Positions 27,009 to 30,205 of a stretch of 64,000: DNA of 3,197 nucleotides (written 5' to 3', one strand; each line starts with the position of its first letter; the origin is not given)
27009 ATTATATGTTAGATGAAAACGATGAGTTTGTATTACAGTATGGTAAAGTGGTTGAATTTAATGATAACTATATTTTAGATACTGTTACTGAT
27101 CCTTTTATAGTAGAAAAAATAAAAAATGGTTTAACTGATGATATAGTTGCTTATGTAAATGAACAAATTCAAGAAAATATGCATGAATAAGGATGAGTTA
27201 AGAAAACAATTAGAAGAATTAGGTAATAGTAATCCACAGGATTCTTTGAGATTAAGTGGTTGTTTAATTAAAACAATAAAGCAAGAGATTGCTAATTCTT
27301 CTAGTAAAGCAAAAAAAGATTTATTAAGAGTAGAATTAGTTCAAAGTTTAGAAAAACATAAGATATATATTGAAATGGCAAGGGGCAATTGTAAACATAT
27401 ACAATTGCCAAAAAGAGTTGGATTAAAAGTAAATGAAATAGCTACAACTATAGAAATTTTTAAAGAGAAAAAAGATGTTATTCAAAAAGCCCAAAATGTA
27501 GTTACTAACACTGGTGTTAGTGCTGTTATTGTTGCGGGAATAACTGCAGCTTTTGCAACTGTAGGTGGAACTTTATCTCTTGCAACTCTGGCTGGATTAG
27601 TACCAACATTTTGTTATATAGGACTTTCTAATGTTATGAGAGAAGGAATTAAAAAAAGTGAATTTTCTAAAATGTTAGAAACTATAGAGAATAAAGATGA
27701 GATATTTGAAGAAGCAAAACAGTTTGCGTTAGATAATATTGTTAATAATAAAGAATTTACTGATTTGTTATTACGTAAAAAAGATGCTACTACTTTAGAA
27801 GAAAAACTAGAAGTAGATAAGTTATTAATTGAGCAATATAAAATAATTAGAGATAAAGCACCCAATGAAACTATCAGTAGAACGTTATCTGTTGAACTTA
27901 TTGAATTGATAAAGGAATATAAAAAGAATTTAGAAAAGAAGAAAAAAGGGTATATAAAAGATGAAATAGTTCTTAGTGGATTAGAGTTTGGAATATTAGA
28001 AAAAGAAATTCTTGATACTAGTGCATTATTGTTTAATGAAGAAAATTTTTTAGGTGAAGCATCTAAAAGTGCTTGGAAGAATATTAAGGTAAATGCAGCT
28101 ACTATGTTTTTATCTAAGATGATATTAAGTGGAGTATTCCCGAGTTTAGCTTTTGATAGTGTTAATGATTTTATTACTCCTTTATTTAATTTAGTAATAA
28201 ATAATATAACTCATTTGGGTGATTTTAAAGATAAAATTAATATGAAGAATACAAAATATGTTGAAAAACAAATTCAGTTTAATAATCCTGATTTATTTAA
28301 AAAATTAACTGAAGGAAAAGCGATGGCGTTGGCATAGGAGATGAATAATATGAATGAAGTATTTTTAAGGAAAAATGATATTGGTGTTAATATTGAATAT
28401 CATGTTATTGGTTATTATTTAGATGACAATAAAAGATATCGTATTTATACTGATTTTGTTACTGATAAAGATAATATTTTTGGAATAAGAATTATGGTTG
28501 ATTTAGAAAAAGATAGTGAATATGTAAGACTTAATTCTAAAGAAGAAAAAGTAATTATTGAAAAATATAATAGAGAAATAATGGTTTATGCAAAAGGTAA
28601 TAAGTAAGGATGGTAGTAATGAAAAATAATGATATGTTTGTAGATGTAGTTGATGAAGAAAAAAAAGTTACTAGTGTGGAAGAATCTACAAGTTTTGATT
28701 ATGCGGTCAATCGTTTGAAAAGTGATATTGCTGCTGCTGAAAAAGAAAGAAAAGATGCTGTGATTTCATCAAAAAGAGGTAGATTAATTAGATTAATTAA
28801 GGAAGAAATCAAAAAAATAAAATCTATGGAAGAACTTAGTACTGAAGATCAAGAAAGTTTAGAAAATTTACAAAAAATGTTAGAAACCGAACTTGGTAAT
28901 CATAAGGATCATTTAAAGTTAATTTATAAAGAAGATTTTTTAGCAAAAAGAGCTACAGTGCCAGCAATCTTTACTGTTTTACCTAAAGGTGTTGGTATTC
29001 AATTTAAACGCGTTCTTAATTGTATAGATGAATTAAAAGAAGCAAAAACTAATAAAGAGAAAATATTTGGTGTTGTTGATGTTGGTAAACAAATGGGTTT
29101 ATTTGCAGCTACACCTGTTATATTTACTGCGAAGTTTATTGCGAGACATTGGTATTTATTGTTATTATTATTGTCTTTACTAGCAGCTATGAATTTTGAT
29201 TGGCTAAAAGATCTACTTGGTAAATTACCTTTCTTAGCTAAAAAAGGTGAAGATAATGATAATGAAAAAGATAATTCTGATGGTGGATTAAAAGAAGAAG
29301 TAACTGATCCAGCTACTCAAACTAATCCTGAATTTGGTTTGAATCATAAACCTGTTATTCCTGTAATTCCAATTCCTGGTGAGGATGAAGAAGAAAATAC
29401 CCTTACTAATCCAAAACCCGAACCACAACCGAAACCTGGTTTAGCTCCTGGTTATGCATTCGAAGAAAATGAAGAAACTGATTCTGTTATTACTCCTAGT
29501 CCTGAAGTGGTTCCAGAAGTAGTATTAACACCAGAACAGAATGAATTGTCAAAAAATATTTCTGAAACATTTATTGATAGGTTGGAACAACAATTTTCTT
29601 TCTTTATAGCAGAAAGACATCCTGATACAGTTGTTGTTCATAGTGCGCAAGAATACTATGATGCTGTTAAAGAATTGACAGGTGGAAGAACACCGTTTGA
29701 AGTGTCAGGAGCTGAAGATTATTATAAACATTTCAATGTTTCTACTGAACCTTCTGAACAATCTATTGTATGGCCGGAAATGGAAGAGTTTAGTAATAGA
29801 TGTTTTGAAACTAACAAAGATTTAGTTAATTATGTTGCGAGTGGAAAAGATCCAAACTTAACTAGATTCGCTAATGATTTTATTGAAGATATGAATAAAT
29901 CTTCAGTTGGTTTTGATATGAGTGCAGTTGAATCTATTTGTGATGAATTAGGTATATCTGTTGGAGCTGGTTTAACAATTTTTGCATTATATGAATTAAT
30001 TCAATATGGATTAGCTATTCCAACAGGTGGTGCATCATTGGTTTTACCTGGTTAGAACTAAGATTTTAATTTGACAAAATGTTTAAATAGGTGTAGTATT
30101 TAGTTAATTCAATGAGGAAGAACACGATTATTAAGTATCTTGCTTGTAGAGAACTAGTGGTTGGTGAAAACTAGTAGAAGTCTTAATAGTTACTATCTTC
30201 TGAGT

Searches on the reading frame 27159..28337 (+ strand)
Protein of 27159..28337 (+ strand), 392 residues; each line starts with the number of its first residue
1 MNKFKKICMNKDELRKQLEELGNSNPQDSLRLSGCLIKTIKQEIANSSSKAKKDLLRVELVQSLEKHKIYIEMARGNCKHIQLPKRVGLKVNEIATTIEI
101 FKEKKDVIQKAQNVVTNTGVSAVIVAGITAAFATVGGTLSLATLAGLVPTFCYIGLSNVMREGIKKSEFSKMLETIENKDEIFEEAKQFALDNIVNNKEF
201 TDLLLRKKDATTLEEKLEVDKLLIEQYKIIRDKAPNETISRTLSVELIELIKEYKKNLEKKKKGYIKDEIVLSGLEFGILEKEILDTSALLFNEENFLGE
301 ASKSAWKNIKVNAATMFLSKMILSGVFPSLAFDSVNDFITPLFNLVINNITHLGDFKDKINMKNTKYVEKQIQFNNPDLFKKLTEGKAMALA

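Call 5: search_protein_families(library=pfam, proteins=[window:27159-28337:+], max_evalue=0.1)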
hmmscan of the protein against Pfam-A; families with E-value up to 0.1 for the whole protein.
window:27159-28337:+ (392 aa): 0 families

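Call 19: search_protein_families(library=ncbifam, proteins=[window:27159-28337:+], max_evalue=0.1)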
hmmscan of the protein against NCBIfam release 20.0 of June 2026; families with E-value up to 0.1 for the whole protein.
window:27159-28337:+ (392 aa): 1 family
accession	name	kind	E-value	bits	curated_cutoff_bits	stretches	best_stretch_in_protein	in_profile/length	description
TIGR04402.2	mob_CxxC_CxxC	subfamily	0.014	15.6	70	1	96-212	13-131/180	mobilome CxxCx(11)CxxC protein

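Call 101: search_protein_families(library=padloc, proteins=[window:27159-28337:+], max_evalue=0.001)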
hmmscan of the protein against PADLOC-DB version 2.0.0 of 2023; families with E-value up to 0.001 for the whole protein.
window:27159-28337:+ (392 aa): 0 families

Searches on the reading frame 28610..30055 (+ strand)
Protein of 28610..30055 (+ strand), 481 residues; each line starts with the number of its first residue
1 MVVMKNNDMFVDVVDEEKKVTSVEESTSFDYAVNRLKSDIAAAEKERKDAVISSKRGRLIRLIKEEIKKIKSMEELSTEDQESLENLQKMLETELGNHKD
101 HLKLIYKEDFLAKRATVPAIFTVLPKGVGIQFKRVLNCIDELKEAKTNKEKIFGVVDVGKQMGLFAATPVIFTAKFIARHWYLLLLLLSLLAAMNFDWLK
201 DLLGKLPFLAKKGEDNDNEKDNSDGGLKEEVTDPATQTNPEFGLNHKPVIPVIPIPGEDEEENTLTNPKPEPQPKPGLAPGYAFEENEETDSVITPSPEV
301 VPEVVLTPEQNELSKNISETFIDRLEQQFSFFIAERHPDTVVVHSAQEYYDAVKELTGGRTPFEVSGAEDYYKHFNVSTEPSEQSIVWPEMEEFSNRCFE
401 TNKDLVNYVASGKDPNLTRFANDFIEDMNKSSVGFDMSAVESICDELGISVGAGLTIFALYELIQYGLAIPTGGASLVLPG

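Call 5: search_protein_families(library=pfam, proteins=[window:28610-30055:+], max_evalue=0.1)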
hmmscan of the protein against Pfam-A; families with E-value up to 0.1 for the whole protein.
window:28610-30055:+ (481 aa): 1 family
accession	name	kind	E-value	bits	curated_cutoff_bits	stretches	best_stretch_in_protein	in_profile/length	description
PF05273.18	Pox_RNA_Pol_22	-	0.087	13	25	0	49-97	103-150/184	Poxvirus RNA polymerase 22 kDa subunit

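Call 19: search_protein_families(library=ncbifam, proteins=[window:28610-30055:+], max_evalue=0.1)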
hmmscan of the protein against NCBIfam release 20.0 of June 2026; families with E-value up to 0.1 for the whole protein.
window:28610-30055:+ (481 aa): 3 families
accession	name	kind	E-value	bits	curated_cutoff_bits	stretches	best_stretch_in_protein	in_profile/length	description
NF038347.1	FtsX_Gpos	exception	0.014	14.8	225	1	56-177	73-185/296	permease-like cell division protein FtsX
NF038294.1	lipo_LIC11966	exception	0.022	14.7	200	1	64-153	39-128/158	LIC11966 family lipoprotein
NF033843.1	small_YpfM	equivalog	0.022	14.5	33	0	90-100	1-11/19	protein YpfM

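Call 101: search_protein_families(library=padloc, proteins=[window:28610-30055:+], max_evalue=0.001)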
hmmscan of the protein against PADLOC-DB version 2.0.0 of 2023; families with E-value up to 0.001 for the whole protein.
window:28610-30055:+ (481 aa): 0 families

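Call 105: search_solved_structures(query=window:28610-30052:+, max_evalue=1)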
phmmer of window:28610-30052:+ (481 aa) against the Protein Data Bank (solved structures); distinct sequences matched with E-value up to 1: 2.
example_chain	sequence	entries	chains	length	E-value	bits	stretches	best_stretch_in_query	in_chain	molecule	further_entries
4eoz_A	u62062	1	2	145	0.64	11.8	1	400-459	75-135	Speckle-type POZ protein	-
3htm_A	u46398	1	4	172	0.91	11.3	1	400-459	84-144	Speckle-type POZ protein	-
